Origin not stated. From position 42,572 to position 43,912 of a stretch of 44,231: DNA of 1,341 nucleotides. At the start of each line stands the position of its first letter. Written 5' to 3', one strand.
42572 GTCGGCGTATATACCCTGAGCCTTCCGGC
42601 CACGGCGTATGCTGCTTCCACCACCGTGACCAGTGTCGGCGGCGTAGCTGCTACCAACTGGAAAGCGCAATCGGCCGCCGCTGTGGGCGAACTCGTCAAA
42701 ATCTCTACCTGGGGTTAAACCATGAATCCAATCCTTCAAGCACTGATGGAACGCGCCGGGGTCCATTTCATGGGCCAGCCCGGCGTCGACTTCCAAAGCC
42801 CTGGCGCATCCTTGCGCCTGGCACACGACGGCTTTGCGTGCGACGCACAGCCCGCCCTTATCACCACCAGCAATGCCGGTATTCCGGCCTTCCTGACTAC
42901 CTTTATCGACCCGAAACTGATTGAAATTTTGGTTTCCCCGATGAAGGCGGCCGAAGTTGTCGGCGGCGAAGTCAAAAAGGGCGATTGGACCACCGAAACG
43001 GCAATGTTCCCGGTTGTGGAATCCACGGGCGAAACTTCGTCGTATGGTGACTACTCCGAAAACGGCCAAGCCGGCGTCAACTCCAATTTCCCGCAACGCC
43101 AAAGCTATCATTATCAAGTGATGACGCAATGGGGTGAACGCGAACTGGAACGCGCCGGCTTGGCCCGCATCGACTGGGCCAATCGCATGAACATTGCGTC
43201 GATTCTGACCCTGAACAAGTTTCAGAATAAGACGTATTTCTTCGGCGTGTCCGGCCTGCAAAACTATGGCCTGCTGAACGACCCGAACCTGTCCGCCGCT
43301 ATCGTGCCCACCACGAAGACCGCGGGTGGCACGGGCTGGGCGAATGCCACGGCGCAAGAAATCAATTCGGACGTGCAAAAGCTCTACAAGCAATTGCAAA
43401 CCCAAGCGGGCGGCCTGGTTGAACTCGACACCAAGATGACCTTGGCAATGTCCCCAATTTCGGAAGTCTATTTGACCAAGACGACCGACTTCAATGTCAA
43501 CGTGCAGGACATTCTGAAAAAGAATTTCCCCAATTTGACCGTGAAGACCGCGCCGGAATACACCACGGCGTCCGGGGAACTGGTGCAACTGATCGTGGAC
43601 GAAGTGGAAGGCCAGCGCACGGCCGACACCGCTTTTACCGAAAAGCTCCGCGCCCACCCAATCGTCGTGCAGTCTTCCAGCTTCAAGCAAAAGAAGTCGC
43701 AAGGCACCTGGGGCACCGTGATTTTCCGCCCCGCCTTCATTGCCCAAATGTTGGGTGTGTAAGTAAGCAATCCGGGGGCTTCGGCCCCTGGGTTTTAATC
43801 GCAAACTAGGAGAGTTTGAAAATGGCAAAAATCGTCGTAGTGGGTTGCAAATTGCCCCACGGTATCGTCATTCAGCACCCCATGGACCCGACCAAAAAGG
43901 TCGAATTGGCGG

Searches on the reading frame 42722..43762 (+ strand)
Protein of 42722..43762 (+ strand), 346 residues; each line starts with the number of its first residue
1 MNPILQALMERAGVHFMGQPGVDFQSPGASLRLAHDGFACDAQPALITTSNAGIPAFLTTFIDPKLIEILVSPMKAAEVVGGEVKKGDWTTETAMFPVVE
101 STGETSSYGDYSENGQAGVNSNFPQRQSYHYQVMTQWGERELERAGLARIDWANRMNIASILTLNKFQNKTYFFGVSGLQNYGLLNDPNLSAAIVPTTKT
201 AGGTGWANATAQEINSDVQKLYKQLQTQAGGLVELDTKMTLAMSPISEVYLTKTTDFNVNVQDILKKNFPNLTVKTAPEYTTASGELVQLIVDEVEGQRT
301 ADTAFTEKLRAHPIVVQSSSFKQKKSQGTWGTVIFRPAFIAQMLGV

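Call 3: search_protein_families(library=pfam, proteins=[window:42722-43762:+], max_evalue=0.1)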
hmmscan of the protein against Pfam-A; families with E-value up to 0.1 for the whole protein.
window:42722-43762:+ (346 aa): 1 family
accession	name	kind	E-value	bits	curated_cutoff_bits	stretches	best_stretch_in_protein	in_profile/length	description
PF09950.15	Major_capside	-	5.8e-11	42.6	26.8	1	129-270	28-168/251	Major capsid protein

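Call 4: search_protein_families(library=phrogs, proteins=[window:42722-43762:+], max_evalue=0.1)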
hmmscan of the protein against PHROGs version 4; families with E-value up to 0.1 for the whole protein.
window:42722-43762:+ (346 aa): 3 families
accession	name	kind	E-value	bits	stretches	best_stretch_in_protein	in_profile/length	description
phrog_264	-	head and packaging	4.7e-79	266.6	1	38-346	14-321/321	major head protein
phrog_26156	-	head and packaging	0.009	17.5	1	213-274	5-68/86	head protein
phrog_116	-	other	0.029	13.6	1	204-269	552-616/779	DNA methyltransferase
